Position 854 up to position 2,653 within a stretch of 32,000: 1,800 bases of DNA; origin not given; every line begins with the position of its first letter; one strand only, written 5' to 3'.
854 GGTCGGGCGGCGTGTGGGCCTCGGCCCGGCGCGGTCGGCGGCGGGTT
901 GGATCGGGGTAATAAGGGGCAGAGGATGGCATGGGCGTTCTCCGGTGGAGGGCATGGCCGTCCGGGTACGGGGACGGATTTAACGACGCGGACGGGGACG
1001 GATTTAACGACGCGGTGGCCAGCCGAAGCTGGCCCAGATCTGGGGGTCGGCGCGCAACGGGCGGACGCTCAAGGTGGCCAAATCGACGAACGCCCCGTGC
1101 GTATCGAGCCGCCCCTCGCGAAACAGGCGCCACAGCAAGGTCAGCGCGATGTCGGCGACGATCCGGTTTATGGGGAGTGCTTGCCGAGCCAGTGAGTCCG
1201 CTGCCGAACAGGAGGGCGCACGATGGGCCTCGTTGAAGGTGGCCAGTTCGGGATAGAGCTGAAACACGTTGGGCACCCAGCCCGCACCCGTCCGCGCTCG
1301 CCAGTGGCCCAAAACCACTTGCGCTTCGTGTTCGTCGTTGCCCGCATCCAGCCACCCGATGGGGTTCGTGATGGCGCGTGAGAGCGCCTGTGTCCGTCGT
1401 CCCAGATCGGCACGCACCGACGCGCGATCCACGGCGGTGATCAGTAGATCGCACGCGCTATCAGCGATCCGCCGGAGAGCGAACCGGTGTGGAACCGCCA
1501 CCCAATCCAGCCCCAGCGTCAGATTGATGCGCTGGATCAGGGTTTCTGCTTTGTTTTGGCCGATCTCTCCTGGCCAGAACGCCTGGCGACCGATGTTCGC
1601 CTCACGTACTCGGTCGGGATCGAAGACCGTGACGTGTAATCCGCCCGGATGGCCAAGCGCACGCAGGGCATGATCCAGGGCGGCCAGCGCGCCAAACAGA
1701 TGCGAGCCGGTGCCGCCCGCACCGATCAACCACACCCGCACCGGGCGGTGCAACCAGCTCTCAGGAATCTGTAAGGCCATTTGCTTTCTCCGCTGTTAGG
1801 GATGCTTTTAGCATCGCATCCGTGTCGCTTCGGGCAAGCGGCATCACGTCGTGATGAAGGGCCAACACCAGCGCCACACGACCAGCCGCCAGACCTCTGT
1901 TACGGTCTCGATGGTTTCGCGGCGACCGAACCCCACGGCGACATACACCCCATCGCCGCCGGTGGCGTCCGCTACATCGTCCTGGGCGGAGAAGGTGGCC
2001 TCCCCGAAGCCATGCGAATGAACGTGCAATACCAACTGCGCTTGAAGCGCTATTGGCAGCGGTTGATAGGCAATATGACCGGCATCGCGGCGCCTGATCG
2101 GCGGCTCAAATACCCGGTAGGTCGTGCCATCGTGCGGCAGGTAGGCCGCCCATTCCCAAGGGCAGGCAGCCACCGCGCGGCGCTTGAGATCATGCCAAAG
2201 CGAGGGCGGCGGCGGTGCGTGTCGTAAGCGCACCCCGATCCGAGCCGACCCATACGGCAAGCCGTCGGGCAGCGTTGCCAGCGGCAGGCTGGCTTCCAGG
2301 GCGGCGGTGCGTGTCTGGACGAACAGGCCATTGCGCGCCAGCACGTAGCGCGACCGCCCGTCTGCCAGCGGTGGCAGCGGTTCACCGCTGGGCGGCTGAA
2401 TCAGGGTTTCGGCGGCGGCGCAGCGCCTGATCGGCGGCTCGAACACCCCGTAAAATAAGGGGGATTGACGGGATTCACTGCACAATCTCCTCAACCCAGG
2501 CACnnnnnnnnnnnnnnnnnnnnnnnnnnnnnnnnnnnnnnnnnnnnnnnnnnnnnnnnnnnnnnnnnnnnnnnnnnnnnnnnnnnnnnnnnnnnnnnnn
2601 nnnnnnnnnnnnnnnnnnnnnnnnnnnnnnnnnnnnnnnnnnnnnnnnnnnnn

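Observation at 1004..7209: Complete PRTRC cassette reads as a ParB-linked ubiquitin-like conjugation set (Ubl, E1-like, E2-like, JAMM)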

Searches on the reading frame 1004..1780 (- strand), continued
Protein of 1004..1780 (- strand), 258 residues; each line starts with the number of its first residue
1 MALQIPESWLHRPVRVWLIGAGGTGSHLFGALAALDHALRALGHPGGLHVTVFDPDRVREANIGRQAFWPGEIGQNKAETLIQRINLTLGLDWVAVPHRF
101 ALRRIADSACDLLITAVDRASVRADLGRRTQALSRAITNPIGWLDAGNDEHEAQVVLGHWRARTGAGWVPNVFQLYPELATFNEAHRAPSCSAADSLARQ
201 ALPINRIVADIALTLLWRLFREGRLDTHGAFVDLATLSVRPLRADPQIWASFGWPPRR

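Call 37: get_annotated_region(hit=H78, flank=9000)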
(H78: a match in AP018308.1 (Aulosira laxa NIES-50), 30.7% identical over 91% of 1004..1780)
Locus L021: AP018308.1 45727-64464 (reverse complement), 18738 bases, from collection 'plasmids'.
description: Aulosira laxa NIES-50 plasmid plasmid1 DNA, complete genome
organism: Aulosira laxa NIES-50 (NCBI taxid 1541988)
taxonomy: Bacteria; Cyanobacteriota; Cyanophyceae; Nostocales; Fortieaceae; Aulosira; Aulosira laxa; Aulosira laxa NIES-50
host: -; source: -; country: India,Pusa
typing (MOB-suite, as given by PLSDB): conjugative; replicon rep_cluster_37; relaxase MOBP; mating-pair formation MPF_T
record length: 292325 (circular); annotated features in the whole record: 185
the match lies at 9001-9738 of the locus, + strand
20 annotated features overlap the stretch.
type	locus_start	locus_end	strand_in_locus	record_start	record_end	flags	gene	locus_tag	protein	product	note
CDS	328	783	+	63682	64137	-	-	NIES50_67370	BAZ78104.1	hypothetical protein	-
CDS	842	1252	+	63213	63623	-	-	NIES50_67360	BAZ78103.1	hypothetical protein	-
CDS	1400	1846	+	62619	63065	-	-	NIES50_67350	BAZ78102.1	mobilization protein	-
CDS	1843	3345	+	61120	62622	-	-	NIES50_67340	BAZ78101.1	relaxase/mobilization nuclease family protein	-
CDS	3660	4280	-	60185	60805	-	-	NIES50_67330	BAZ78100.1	hypothetical protein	-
CDS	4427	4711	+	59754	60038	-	-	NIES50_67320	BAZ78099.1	hypothetical protein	-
CDS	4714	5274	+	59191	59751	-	-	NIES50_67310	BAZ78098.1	hypothetical protein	-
CDS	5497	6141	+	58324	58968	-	-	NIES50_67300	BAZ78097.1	hypothetical protein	-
CDS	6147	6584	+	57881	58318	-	-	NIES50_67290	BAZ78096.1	hypothetical protein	-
CDS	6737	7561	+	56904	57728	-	-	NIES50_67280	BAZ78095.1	hypothetical protein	-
CDS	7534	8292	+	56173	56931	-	-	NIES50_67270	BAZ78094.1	hypothetical protein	-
CDS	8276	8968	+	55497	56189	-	-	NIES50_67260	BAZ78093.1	hypothetical protein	-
CDS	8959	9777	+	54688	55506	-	-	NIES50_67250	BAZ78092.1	UBA/THIF-type NAD/FAD binding fold protein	-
CDS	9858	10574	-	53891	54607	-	-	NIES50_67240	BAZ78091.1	two-component response regulator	-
CDS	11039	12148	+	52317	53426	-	-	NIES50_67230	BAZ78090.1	sensor protein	-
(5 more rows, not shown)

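Call 41: find_related_loci(query=A2, collection=genome_contigs, flank=9000)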
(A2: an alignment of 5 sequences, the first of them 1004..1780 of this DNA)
Query A2 (258 aa) in genome_contigs; peptide patterns used: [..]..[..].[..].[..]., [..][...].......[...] (x = any residue, [..] = any of these).
600 stretches matched a pattern (row limit reached: there are more); 401 encode a relative of the query (tblastn E <= 1e-3); the best 80 are kept; 80 distinct loci.
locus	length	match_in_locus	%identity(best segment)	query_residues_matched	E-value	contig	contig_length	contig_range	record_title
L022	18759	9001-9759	72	3-254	2e-114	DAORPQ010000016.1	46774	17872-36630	MAG TPA_asm: Candidatus Competibacter sp. isolate AMR_MDS_5391 NODE_93_length_46774_cov_26.239089, whole genome shotgun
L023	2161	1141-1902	69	2-255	1e-119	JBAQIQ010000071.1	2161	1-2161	MAG: Candidatus Competibacteraceae bacterium isolate MFD10520_ilm_asm_bin29 k127_179639, whole genome shotgun sequence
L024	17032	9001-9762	67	2-254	6e-109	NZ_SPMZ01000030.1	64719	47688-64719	Candidatus Competibacter phosphatis strain SBR_G GAO5_binned_c30, whole genome shotgun sequence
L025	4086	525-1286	67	2-254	3e-109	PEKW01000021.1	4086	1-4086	MAG: Rhizobium sp. isolate EaCA-2 10028, whole genome shotgun sequence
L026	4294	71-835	64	1-254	4e-105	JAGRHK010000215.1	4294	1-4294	MAG: Candidatus Competibacteraceae bacterium isolate HKST-UBA197 NODE_215_length_4294_cov_3.144890, whole genome shotgun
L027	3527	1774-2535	69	3-255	3e-106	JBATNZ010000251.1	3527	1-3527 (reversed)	MAG: Candidatus Contendobacter sp. isolate MFD10518_ilm_asm_bin19 k127_289857, whole genome shotgun sequence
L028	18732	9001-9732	46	5-253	1e-58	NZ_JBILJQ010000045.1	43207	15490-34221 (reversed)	MAG: Aquimonas sp. isolate ME2017-06-17_3300042311_group7_bin143 Rohwer_bin2496_scaffold_335_c1, whole genome shotgun se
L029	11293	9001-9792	40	1-258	1e-57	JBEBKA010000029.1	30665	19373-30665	MAG: Gallionella sp. isolate TF_12 NODE_640_length_30665_cov_3.767716, whole genome shotgun sequence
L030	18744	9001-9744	42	11-258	2e-57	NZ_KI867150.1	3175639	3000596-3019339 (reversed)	Syntrophorhabdus aromaticivorans UI SynarDRAFT_SAI.2, whole genome shotgun sequence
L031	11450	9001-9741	44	10-258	1e-56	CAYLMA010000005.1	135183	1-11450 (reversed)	MAG TPA_asm: uncultured Sulfuricella sp. isolate SRP302447_co1_56 genome assembly, contig: NODE_469_length_135183_cov_55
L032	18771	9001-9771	41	1-257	1e-56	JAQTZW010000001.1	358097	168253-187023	MAG: Gallionella sp. isolate STC_7 NODE_36_length_358097_cov_231.008188_Sandtown_C, whole genome shotgun sequence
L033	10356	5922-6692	41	1-257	6e-57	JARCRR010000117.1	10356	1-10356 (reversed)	MAG: Gallionella sp. isolate Simpson3 k141_3709, whole genome shotgun sequence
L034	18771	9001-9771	41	1-257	1e-56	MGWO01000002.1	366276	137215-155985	MAG: Gallionellales bacterium GWA2_54_124 GWA2_Gallionellales_54_124_10, whole genome shotgun sequence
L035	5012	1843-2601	43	5-254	6e-56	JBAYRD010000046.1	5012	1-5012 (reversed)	MAG: Halothiobacillaceae bacterium isolate SO_2016_LW2_33 scaffold39435_LW138R_2016, whole genome shotgun sequence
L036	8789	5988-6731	45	10-258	4e-56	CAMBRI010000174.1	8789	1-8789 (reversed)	MAG: Sulfuritalea hydrogenivorans sk43H isolate MiH-14oct19-193 genome assembly, contig: MiH-14oct19-C17393, whole genom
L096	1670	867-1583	40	13-239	5e-53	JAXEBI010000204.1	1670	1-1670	MAG: Phocaeicola sp. isolate SUG3180 k141_444572, whole genome shotgun sequence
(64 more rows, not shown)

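Call 61: search_solved_structures(query=window:1004-1780:-, max_evalue=0.001)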
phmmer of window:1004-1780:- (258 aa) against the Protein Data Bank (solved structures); distinct sequences matched with E-value up to 0.001: 0.

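Call 67: search_solved_structures(query=A6, max_evalue=0.01)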
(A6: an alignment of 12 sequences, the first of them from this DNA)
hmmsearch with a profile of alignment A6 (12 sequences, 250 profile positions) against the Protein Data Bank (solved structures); distinct sequences matched with E-value up to 0.01: 69 (the best 60 are shown).
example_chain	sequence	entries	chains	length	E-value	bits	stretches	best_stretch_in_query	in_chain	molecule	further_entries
5um6_A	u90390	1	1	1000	7.4e-13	51.5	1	8-149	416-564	Ubiquitin-activating enzyme E1 1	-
4ii2_A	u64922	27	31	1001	7.9e-13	51.5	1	8-148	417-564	Ubiquitin-activating enzyme E1 1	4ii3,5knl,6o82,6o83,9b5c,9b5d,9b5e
3cmm_A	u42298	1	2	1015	1.4e-12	50.6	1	8-151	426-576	Ubiquitin-activating enzyme E1 1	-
6nya_A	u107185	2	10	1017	1.4e-12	50.6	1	8-151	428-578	Ubiquitin-activating enzyme E1 1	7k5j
5l6h_A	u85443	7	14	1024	1.5e-12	50.6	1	8-151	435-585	Ubiquitin-activating enzyme E1 1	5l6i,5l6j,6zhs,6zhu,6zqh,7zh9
4nnj_A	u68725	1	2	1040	1.5e-12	50.5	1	8-151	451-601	Ubiquitin-activating enzyme E1 1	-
5tr4_A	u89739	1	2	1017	3.2e-12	49.4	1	8-151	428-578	Ubiquitin-activating enzyme E1 1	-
6zht_C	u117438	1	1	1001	5.4e-12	48.7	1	8-151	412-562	Ubiquitin-activating enzyme E1 1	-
3dbr_B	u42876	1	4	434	1.3e-11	47.5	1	5-124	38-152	NEDD8-activating enzyme E1 catalytic subunit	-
7pyv_A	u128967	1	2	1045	1.7e-11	47.1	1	7-151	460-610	Ubiquitin-like modifier-activating enzyme 6,Ubiquitin-like modifier-activating enzyme 1,Ub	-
7sol_A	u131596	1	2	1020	1.8e-11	47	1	7-151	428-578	Ubiquitin-like modifier-activating enzyme 6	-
9ykv_A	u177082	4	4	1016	1.9e-11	46.9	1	7-151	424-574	Ubiquitin-like modifier-activating enzyme 6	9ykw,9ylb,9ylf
7pvn_A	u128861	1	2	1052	1.9e-11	46.9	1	7-151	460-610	Ubiquitin-like modifier-activating enzyme 6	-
9qgw_B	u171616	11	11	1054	2e-11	46.9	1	7-151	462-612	Ubiquitin-like modifier-activating enzyme 6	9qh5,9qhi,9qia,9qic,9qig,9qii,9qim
9xgb_A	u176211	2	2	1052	2e-11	46.8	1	7-151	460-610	Ubiquitin-like modifier-activating enzyme 6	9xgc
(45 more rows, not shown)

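Call 96: search_protein_families(library=ncbifam, proteins=[L001:6477-7616:+, L002:6339-7583:+, L018:6808-8271:+], max_evalue=1)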
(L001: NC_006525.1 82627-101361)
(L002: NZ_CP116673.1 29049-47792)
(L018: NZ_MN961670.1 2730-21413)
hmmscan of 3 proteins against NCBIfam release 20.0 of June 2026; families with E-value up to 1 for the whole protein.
L001:6477-7616:+ (379 aa): 1 family
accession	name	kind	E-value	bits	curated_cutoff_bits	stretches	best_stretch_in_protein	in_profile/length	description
TIGR03742.1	PRTRC_F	subfamily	2.8e-85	286.3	58.4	1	36-379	2-343/343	PRTRC system protein F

L002:6339-7583:+ (414 aa): 0 families

L018:6808-8271:+ (487 aa): 0 families

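Call 105: search_dna_similar(query=window:1004-1780:-, collection=phages, mode=protein, max_rows=20, max_evalue=1e-8)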
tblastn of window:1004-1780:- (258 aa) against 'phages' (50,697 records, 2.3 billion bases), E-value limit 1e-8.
Records with a match: 5; places in all: 5; records where one place covers at least 80% of the query: 4.
Best place of each record, by identity: <60% 5.
By first word of the organism name: Ralstonia 3; Burkholderia 1; Bacteriophage 1.
By host as written in the record: Ralstonia pseudosolanacearum I-15 (MT017) 2; Ralstonia solanacearum T391 1; Burkholderia gladioli 1; - 1.
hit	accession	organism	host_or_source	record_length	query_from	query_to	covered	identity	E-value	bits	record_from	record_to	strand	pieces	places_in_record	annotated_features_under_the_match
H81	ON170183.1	Ralstonia phage YO105_4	Ralstonia solanacearum T391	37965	6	242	92%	42.5%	5e-36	140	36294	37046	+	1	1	record has no annotation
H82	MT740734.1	Ralstonia phage Dina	Ralstonia pseudosolanacearum I-15 ...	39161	6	242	92%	41.6%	6e-37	143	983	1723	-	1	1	hypothetical protein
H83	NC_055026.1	Ralstonia phage Dina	Ralstonia pseudosolanacearum I-15 ...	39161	6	242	92%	41.6%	6e-37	143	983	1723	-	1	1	PRTRC system ThiF family protein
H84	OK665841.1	Burkholderia phage BgVeeders33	Burkholderia gladioli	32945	14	249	91%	38.8%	3e-34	135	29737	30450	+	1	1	dinucleotide-utilizing enzyme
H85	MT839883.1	Bacteriophage sp.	human fecal samples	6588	111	246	53%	32.9%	6e-16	83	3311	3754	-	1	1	record has no annotation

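Call 106: get_annotated_region(hit=H83, flank=7000)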
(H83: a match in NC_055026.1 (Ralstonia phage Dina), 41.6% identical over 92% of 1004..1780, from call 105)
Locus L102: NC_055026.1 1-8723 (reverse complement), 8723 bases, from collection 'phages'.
description: Ralstonia phage Dina, complete genome.
organism: Ralstonia phage Dina (NCBI taxid 2759732)
taxonomy: Viruses; Duplodnaviria; Heunggongvirae; Uroviricota; Caudoviricetes; Dinavirus; Dinavirus dina
host: Ralstonia pseudosolanacearum I-15 (MT017); source: aubergine plant field; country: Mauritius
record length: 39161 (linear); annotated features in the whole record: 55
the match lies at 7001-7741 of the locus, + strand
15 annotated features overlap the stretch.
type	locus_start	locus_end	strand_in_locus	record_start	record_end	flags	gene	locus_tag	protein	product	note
CDS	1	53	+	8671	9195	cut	-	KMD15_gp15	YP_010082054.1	helix-turn-helix domain-containing protein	-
CDS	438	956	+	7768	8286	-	-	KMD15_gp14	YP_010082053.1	hypothetical protein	-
CDS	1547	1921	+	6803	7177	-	-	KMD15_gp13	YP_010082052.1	hypothetical protein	-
CDS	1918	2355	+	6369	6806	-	-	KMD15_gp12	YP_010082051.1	hypothetical protein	-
CDS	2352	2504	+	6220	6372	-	-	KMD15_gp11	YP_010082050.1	hypothetical protein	-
CDS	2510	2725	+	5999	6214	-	-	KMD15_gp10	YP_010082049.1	hypothetical protein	-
CDS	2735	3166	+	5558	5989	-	-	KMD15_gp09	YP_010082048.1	hypothetical protein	-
CDS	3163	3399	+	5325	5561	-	-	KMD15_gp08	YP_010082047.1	hypothetical protein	-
CDS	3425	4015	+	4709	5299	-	-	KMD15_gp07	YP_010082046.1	PRTRC system protein E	-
CDS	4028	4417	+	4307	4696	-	-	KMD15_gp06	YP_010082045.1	PRTRC system protein C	-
CDS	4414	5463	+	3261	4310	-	-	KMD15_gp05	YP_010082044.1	PRTRC system protein F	-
CDS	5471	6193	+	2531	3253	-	-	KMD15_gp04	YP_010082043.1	PRTRC system protein B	-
CDS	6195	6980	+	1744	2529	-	-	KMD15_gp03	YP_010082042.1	PRTRC system protein A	-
CDS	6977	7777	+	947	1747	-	-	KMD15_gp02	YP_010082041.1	PRTRC system ThiF family protein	-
CDS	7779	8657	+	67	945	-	-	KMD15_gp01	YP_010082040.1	hypothetical protein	-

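Call 107: get_annotated_region(hit=H84, flank=7000)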
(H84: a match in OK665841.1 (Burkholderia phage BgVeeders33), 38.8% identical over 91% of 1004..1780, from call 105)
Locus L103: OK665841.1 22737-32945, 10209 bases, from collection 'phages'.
description: Burkholderia phage BgVeeders33, complete genome.
organism: Burkholderia phage BgVeeders33 (NCBI taxid 2894336)
taxonomy: Viruses; Duplodnaviria; Heunggongvirae; Uroviricota; Caudoviricetes
host: Burkholderia gladioli; source: sewage sample; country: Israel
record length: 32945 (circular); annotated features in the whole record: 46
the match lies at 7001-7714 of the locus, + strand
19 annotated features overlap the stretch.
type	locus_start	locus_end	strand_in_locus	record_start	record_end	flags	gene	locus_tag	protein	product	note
CDS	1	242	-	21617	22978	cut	-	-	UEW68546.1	replicative DNA helicase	Replicative DNA helicase (DnaB)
CDS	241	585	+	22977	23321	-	-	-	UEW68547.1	hypothetical protein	-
CDS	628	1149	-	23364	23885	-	-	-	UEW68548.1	hypothetical protein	-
CDS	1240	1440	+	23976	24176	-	-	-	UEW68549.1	hypothetical protein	-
CDS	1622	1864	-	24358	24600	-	-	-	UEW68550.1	hypothetical protein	-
CDS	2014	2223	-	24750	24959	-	-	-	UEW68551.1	hypothetical protein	-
CDS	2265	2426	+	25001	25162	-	-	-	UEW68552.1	hypothetical protein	-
CDS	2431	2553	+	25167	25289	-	-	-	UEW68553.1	hypothetical protein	-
CDS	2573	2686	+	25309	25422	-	-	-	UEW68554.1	hypothetical protein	-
CDS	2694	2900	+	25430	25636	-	-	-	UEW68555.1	hypothetical protein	-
CDS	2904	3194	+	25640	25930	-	-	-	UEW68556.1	hypothetical protein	-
CDS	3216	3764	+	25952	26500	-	-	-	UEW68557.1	hypothetical protein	-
CDS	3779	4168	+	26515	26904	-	-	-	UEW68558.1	hypothetical protein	-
CDS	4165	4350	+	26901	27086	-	-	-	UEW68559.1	hypothetical protein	-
CDS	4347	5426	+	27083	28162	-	-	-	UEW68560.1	hypothetical protein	-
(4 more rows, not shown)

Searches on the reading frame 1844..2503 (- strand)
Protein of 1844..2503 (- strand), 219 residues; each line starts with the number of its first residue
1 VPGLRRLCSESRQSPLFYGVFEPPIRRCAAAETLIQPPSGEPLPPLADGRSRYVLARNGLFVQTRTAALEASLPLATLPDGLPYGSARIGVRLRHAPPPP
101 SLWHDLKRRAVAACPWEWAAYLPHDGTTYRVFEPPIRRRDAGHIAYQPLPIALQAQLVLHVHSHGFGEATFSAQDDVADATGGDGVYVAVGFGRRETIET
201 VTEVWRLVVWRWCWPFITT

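Call 4: search_protein_families(library=ncbifam, proteins=[window:1844-2503:-], max_evalue=0.01)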
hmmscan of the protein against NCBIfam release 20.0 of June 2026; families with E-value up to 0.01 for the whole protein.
window:1844-2503:- (219 aa): 1 family
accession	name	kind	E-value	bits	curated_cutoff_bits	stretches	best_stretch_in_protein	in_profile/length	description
TIGR03735.1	PRTRC_A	hypoth_equivalog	4.9e-23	81.7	101.8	1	35-211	11-186/192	PRTRC system protein A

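Call 5: search_protein_families(library=pfam, proteins=[window:1844-2503:-], max_evalue=0.01)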
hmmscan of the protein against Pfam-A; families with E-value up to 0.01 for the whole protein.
window:1844-2503:- (219 aa): 2 families
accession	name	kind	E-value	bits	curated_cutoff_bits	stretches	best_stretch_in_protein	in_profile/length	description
PF09436.16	DUF2016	-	8.7e-12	45.1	24.3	1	33-94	13-74/74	Domain of unknown function (DUF2016)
PF14464.11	Prok-JAB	-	3e-05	24.3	25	1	154-192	65-103/114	Prokaryotic homologs of the JAB domain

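Call 21: search_protein_families(library=padloc, proteins=[window:1844-2503:-], max_evalue=0.001)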
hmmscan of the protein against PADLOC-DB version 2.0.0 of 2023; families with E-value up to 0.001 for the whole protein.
window:1844-2503:- (219 aa): 0 families
